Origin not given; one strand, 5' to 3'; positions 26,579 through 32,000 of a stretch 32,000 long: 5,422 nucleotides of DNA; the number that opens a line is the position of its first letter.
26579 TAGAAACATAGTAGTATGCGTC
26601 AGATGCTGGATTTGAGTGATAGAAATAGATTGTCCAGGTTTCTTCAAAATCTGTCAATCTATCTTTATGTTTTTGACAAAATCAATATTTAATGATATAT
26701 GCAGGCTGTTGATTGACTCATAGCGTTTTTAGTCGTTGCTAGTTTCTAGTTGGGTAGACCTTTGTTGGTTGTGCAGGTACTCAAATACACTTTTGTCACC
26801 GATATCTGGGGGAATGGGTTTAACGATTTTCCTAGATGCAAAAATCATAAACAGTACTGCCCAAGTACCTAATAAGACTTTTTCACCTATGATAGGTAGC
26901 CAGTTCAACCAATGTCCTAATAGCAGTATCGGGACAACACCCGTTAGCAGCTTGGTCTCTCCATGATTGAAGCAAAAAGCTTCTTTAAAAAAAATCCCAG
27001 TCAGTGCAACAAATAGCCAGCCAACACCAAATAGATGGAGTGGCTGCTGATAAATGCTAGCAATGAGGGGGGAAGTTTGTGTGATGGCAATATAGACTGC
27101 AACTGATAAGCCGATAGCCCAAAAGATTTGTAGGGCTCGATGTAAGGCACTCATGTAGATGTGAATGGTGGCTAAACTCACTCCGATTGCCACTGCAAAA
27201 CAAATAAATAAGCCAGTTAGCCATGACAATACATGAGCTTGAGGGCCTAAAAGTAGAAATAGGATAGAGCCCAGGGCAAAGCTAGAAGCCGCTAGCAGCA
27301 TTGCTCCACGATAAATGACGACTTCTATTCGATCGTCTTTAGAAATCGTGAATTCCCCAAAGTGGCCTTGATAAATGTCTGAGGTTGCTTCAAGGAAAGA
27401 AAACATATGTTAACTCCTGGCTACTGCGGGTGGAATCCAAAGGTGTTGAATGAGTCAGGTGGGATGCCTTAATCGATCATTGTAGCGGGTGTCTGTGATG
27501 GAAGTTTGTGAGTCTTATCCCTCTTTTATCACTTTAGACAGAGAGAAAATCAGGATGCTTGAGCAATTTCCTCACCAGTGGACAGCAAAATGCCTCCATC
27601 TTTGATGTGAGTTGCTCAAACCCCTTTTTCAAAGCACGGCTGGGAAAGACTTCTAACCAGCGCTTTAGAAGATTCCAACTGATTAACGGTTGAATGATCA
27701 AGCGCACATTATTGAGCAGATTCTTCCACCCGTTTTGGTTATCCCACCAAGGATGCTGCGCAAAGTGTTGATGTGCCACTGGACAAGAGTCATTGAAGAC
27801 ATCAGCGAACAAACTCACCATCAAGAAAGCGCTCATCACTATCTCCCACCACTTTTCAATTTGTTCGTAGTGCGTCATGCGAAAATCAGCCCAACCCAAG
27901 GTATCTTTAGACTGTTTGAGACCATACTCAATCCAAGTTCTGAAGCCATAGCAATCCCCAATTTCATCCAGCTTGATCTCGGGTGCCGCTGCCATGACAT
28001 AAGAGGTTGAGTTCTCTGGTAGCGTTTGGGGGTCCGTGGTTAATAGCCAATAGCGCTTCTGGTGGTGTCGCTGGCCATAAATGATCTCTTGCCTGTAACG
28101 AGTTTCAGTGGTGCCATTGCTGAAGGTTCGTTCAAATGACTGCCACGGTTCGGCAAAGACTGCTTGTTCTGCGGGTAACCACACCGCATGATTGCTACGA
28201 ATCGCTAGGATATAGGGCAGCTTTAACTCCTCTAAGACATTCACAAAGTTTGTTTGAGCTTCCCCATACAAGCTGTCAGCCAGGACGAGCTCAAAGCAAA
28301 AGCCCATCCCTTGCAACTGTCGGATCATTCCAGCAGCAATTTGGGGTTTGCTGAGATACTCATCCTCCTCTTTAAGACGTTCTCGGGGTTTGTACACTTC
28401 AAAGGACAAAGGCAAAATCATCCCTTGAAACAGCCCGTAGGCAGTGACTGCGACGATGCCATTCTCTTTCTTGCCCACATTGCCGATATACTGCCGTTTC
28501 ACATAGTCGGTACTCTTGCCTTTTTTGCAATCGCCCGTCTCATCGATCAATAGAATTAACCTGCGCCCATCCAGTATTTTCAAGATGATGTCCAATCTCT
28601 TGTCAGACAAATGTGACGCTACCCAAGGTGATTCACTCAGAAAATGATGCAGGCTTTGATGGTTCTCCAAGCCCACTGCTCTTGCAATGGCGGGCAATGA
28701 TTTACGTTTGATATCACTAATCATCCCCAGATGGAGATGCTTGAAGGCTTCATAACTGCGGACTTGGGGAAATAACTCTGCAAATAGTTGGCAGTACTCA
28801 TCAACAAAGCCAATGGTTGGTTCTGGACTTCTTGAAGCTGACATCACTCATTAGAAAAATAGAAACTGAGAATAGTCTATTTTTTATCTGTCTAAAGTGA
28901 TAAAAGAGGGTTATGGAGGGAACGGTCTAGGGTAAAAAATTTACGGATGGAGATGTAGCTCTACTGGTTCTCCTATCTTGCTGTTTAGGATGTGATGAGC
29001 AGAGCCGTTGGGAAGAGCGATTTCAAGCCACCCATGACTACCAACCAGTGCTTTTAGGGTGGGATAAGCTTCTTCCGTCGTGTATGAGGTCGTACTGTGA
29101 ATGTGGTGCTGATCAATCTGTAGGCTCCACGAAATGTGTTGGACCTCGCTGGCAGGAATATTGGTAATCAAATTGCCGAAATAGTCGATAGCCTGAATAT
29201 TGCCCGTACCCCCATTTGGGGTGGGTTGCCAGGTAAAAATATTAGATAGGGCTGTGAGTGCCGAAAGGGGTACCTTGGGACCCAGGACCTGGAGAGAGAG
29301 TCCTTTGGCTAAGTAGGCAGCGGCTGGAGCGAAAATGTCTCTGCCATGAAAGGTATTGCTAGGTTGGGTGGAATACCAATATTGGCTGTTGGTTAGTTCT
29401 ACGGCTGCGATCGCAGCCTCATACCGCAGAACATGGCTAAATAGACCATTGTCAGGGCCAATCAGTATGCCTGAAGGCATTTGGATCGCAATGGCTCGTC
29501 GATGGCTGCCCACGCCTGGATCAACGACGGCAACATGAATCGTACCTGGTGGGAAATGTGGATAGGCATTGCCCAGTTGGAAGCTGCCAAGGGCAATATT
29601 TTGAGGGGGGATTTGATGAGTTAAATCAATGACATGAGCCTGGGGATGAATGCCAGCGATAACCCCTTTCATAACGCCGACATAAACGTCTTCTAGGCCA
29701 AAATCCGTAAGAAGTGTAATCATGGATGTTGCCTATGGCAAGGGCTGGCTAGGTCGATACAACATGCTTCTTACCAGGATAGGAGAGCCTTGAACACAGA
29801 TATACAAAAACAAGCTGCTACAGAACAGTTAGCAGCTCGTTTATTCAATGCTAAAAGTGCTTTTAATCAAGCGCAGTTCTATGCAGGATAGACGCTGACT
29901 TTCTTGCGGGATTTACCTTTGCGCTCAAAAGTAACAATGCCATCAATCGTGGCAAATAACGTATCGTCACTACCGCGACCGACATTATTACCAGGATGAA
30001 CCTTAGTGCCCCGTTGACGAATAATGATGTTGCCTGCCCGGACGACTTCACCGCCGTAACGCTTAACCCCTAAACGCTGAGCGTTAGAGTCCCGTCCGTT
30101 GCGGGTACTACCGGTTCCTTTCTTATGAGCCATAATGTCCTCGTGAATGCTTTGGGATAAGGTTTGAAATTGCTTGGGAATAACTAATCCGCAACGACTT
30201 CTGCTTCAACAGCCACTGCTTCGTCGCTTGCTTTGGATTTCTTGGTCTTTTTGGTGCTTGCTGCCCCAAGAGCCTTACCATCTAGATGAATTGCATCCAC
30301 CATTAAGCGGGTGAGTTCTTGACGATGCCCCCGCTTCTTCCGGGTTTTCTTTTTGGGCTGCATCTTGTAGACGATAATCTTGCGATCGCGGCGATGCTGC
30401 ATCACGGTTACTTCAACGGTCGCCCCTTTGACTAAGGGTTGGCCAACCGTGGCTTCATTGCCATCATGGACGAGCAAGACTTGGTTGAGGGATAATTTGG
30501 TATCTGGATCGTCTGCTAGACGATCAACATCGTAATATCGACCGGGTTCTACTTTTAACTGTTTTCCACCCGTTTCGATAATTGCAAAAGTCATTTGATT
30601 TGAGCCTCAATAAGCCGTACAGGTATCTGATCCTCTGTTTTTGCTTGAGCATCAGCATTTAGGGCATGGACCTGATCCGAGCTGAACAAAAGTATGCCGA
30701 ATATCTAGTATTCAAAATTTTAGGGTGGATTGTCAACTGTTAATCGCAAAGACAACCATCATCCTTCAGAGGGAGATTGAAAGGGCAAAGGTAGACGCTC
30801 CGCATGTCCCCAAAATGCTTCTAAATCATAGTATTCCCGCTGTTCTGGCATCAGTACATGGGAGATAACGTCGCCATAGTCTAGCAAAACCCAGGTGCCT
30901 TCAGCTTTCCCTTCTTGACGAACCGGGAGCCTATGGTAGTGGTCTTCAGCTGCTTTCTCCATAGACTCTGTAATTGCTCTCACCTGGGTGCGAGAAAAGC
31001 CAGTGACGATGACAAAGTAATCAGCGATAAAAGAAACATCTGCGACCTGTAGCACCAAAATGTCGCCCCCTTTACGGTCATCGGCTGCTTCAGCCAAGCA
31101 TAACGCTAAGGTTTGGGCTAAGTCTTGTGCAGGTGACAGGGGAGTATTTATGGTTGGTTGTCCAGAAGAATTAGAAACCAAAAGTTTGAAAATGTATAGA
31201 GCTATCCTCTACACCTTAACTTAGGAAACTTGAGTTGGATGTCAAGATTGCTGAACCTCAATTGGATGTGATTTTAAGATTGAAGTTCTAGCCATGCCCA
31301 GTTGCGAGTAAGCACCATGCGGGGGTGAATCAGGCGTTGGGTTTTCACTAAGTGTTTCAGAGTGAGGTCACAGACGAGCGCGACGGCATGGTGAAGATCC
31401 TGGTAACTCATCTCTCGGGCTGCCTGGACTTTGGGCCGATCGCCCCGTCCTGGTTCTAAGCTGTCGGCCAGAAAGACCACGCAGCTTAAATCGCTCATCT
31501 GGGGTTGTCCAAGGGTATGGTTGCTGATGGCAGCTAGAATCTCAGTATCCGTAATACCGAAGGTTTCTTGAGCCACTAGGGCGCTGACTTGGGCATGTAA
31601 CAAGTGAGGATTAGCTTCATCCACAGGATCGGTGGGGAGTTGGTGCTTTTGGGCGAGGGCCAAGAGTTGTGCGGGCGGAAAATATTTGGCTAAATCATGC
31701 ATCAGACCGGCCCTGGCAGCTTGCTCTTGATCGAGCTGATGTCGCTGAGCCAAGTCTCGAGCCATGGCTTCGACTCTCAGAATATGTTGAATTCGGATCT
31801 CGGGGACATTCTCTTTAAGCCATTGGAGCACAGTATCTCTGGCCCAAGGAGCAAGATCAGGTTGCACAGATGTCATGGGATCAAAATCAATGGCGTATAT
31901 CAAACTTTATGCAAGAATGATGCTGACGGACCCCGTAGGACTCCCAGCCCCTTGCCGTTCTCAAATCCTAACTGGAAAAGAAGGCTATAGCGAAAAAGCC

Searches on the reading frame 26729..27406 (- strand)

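Call 21: search_protein_families(library=pfam, proteins=[window:26729-27406:-], max_evalue=0.001)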
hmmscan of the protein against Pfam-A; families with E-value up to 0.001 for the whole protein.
window:26729-27406:- (225 aa): 1 family
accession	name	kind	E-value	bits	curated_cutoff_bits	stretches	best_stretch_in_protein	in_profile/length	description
PF10063.14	DUF2301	-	2.5e-57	193.5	25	1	76-210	1-135/135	Uncharacterized integral membrane protein (DUF2301)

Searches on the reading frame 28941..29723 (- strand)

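Call 21: search_protein_families(library=pfam, proteins=[window:28941-29723:-], max_evalue=0.001)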
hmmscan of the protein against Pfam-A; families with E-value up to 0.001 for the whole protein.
window:28941-29723:- (260 aa): 2 families
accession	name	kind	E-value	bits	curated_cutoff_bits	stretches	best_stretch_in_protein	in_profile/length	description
PF01887.21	SAM_HAT_N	-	6.2e-59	198.4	26.3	1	2-148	1-145/145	SAM hydroxide adenosyltransferase N-terminal domain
PF20257.3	SAM_HAT_C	-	1.8e-17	63.9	25.5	1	174-255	1-84/84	SAM hydroxide adenosyltransferase C-terminal domain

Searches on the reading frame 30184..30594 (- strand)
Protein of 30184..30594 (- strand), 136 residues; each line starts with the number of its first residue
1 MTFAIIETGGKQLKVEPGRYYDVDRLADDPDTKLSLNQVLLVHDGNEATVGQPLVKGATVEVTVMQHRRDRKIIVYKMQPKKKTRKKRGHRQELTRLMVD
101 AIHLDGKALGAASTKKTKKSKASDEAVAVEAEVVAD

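Call 21: search_protein_families(library=pfam, proteins=[window:30184-30594:-], max_evalue=0.001)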
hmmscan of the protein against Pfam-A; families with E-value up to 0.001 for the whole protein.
window:30184-30594:- (136 aa): 1 family
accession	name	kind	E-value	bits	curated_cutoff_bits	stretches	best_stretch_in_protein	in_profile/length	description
PF00829.26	Ribosomal_L21p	-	2.3e-34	118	27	1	3-102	2-99/99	Ribosomal prokaryotic L21 protein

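Call 44: list_cluster_members(proteins=[window:30184-30594:-, window:28941-29723:-, window:21410-22750:-, P0001, window:16403-17347:-, window:26729-27406:-])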
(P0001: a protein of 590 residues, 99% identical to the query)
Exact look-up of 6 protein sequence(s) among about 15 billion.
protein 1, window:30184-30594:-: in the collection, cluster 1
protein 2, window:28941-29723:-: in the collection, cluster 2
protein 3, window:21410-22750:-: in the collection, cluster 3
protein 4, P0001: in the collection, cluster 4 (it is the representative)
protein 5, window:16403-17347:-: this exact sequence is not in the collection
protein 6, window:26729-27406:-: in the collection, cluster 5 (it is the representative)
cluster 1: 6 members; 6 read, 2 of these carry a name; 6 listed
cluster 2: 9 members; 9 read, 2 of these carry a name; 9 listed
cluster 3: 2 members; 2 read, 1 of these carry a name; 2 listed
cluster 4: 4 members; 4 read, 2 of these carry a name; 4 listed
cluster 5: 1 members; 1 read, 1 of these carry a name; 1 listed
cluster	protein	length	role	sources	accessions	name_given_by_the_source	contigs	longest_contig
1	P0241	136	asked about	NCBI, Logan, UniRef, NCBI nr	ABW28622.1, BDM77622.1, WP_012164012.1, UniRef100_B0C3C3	50S ribosomal protein L21 [Acaryochloris marina] | Large ribosomal subunit protein bL21 n=1 Tax=Acaryochloris marina (strain MBIC 11017) ...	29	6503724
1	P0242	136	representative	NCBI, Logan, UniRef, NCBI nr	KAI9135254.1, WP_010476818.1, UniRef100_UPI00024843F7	50S ribosomal protein L21 [Acaryochloris sp. CCMEE 5410] | 50S ribosomal protein L21 n=1 Tax=Acaryochloris sp. CCMEE 5410 TaxID=310037 ...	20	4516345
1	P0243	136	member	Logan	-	-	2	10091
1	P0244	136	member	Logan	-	-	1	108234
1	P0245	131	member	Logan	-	-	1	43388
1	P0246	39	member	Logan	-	-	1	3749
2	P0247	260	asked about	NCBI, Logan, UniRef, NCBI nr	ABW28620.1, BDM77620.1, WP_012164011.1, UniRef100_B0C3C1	SAM hydrolase/SAM-dependent halogenase family protein [Acaryochloris marina] | SAM-dependent chlorinase/fluorinase n=1 Tax=Acaryochloris marina (strain MBIC 11017) ... | SAM-dependent chlorinase/fluorinase [Acaryochloris marina]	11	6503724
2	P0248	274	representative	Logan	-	-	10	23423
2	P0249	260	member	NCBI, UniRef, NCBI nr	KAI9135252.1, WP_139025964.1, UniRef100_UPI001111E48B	S-adenosyl-l-methionine hydroxide adenosyltransferase family protein [Acaryochloris sp. ... | SAM hydrolase/SAM-dependent halogenase family protein n=1 Tax=Acaryochloris sp. CCMEE ... | SAM-dependent chlorinase/fluorinase [Acaryochloris sp. CCMEE 5410]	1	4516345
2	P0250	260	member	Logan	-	-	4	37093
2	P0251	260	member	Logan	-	-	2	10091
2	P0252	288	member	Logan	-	-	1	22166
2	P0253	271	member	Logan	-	-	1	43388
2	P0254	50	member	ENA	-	-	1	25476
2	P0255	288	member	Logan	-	-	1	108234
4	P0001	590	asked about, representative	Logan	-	-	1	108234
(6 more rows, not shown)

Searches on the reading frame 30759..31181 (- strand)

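Call 21: search_protein_families(library=pfam, proteins=[window:30759-31181:-], max_evalue=0.001)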
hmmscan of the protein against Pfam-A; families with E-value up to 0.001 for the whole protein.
window:30759-31181:- (140 aa): 1 family
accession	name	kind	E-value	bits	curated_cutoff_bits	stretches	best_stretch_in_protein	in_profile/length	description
PF02410.21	RsfS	-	2.9e-31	108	21.6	1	29-124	3-98/98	Ribosomal silencing factor during starvation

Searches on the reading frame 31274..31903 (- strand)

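Call 21: search_protein_families(library=pfam, proteins=[window:31274-31903:-], max_evalue=0.001)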
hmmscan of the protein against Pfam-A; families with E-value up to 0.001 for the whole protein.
window:31274-31903:- (209 aa): 1 family
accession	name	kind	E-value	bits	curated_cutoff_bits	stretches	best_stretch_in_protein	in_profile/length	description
PF01966.28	HD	-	4.3e-16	59.7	22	1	37-151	1-115/116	HD domain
